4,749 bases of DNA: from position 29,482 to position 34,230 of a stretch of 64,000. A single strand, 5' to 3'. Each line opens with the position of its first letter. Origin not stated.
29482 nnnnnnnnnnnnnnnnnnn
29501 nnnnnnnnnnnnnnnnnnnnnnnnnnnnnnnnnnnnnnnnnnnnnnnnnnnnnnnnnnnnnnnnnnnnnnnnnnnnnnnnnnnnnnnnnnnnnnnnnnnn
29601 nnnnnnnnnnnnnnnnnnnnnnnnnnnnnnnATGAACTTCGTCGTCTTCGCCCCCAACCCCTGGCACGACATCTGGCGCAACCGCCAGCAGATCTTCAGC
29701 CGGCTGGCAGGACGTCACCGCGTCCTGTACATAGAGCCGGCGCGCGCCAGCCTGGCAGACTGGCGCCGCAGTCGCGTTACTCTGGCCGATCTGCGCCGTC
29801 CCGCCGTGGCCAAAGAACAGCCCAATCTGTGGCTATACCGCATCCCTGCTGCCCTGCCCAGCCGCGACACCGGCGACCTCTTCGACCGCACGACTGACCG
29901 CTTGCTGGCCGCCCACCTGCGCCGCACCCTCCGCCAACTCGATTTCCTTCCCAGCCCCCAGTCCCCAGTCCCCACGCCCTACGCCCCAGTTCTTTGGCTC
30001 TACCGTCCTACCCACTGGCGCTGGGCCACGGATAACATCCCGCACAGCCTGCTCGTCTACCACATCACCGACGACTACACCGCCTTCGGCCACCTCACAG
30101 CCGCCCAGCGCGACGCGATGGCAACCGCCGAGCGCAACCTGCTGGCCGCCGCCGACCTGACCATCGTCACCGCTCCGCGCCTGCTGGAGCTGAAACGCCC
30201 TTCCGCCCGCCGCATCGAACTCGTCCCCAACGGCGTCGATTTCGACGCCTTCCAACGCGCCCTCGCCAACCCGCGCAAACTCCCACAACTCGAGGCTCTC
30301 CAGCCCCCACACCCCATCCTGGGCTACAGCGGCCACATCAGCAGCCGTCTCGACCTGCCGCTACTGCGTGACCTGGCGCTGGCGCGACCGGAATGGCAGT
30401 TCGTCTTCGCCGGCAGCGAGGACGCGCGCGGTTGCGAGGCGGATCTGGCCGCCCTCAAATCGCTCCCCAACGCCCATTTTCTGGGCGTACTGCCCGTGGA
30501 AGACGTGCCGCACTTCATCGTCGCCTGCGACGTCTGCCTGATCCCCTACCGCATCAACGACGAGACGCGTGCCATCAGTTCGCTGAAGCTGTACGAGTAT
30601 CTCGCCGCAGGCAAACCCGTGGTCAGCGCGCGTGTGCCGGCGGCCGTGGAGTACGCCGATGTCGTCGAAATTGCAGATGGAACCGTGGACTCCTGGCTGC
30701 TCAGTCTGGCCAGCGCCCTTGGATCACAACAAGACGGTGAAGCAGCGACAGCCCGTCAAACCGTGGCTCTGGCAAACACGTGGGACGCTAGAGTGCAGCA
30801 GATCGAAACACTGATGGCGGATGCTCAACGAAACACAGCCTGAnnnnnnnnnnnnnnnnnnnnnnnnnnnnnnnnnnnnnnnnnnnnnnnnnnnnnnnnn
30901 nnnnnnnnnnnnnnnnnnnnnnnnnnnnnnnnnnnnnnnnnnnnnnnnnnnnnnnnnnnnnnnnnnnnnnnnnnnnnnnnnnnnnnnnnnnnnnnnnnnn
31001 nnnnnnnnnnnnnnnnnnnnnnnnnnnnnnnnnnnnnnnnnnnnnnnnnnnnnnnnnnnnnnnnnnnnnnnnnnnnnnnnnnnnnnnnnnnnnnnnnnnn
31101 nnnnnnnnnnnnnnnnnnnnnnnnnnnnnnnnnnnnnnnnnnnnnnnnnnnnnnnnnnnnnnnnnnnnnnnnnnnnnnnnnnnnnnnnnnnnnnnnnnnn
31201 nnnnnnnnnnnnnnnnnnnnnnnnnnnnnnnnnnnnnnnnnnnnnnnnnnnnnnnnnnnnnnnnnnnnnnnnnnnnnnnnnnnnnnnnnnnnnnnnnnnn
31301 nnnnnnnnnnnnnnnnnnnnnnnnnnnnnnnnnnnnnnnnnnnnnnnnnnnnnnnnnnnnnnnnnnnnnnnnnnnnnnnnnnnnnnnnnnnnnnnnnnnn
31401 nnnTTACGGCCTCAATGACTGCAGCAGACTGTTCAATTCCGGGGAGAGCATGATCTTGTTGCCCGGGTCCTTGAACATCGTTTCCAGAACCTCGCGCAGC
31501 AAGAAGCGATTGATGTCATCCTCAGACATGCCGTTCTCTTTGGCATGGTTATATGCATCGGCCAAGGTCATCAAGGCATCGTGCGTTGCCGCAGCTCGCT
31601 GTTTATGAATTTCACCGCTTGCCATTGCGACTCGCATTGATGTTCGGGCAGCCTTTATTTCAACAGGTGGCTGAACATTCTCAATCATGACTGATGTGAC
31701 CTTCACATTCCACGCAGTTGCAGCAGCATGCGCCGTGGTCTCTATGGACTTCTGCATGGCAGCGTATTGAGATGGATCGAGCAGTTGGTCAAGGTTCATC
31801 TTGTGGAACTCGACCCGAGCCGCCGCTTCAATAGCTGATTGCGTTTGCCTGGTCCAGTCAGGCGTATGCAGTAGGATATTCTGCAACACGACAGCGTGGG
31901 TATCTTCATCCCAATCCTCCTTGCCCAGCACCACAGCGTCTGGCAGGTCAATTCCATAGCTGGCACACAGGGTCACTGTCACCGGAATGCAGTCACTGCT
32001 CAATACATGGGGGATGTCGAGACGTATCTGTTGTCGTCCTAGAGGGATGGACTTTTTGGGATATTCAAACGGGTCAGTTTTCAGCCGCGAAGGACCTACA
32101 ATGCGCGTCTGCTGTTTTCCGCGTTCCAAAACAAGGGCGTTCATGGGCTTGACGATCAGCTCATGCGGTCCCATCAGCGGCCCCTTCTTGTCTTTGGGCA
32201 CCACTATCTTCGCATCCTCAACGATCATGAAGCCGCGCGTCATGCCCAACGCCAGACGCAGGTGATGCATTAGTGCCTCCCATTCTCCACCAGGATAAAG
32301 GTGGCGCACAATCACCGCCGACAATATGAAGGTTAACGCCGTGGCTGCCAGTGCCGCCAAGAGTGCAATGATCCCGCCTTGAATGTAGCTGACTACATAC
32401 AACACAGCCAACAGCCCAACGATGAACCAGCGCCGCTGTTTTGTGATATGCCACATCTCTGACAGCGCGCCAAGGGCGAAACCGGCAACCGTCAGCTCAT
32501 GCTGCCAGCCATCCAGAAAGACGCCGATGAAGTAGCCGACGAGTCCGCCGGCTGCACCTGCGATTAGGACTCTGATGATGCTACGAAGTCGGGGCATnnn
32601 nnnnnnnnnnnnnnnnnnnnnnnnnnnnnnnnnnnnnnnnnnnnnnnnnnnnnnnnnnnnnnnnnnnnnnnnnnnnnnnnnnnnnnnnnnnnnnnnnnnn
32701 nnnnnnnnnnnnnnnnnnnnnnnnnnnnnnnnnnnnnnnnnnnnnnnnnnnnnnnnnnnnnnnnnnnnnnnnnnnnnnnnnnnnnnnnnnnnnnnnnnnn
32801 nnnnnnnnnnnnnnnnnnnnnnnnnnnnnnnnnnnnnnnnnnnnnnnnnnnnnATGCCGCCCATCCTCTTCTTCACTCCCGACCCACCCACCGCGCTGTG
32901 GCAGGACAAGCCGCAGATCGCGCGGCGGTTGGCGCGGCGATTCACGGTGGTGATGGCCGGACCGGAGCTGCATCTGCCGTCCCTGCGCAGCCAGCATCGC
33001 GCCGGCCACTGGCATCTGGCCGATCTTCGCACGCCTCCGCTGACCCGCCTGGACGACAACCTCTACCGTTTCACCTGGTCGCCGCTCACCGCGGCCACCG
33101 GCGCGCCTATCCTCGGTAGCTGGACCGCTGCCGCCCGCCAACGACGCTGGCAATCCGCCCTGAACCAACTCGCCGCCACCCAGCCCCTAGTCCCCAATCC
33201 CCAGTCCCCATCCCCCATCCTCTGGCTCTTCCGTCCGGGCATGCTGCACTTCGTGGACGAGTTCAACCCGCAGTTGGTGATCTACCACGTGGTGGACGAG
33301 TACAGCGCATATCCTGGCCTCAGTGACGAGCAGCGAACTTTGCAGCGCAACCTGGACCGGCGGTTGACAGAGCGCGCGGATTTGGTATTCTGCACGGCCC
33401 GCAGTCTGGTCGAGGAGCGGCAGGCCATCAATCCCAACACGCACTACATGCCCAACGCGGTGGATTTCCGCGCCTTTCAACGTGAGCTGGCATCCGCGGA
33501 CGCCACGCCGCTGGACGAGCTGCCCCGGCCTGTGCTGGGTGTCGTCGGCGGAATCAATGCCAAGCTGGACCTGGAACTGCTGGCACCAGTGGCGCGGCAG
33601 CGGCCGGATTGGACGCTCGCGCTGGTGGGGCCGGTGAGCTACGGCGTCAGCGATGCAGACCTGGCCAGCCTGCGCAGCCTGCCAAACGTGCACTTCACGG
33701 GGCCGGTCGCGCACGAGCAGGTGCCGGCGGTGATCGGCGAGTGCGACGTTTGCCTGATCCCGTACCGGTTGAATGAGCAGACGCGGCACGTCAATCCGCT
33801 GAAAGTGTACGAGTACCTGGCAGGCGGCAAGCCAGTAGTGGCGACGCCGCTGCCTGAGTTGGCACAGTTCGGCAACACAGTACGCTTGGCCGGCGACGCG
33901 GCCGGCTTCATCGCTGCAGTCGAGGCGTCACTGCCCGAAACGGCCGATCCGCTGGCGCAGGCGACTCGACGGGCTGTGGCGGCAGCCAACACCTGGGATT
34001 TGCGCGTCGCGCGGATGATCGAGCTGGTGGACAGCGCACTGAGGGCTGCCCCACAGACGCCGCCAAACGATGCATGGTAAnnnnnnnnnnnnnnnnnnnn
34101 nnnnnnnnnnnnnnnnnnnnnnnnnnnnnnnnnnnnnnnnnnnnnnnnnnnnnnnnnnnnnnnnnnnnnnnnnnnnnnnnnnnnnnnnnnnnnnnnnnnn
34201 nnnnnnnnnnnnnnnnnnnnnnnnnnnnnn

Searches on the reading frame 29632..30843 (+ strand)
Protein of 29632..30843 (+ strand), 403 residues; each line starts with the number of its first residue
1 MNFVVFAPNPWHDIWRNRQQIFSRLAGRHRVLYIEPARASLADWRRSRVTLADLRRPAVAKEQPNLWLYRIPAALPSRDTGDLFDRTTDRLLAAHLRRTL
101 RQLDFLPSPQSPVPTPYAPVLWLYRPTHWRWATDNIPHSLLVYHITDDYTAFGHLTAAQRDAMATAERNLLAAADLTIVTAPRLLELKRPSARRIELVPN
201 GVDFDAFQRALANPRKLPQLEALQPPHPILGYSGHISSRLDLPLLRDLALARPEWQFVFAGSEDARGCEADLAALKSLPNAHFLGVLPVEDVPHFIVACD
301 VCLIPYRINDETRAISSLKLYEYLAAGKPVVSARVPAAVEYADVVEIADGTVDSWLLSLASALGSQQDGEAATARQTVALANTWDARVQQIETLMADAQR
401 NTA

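Call 70: search_protein_families(library=pfam, proteins=[window:29632-30843:+], max_evalue=0.001)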
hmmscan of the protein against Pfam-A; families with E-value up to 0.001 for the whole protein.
window:29632-30843:+ (403 aa): 3 families
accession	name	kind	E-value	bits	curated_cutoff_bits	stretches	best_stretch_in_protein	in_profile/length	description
PF13692.12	Glyco_trans_1_4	-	4.2e-11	43.7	27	1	246-341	22-114/142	Glycosyl transferases group 1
PF00534.26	Glycos_transf_1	-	1.3e-07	31.8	26.4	1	247-341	39-130/172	Glycosyl transferases group 1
PF13524.12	Glyco_trans_1_2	-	3e-07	30.9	25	1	245-392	6-143/144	Glycosyl transferase-like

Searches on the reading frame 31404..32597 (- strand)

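Call 70: search_protein_families(library=pfam, proteins=[window:31404-32597:-], max_evalue=0.001)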
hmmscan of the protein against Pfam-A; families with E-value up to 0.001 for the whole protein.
window:31404-32597:- (397 aa): 1 family
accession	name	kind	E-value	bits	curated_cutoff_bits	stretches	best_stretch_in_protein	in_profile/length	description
PF01145.31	Band_7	-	4.8e-08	33.7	23.6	1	148-333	2-163/176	SPFH domain / Band 7 family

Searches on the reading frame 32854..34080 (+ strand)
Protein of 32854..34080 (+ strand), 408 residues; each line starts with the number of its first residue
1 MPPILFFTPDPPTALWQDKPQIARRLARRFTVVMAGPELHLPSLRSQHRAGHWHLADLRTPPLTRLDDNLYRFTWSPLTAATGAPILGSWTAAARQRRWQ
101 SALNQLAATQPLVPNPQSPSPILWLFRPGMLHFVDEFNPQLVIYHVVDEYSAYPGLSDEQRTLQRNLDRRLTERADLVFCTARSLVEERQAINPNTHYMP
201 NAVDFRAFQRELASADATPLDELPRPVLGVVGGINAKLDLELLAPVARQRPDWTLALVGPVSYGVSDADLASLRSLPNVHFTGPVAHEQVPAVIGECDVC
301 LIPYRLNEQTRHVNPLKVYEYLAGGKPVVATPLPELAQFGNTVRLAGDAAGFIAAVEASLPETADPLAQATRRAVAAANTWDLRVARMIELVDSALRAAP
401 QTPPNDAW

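Call 70: search_protein_families(library=pfam, proteins=[window:32854-34080:+], max_evalue=0.001)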
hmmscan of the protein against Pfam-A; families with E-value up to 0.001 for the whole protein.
window:32854-34080:+ (408 aa): 3 families
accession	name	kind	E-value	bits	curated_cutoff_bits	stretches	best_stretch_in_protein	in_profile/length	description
PF13692.12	Glyco_trans_1_4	-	1.2e-13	52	27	1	240-358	21-138/142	Glycosyl transferases group 1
PF13524.12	Glyco_trans_1_2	-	1.1e-11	45.3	25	1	242-389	5-143/144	Glycosyl transferase-like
PF00534.26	Glycos_transf_1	-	1.6e-06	28.2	26.4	1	240-332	34-123/172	Glycosyl transferases group 1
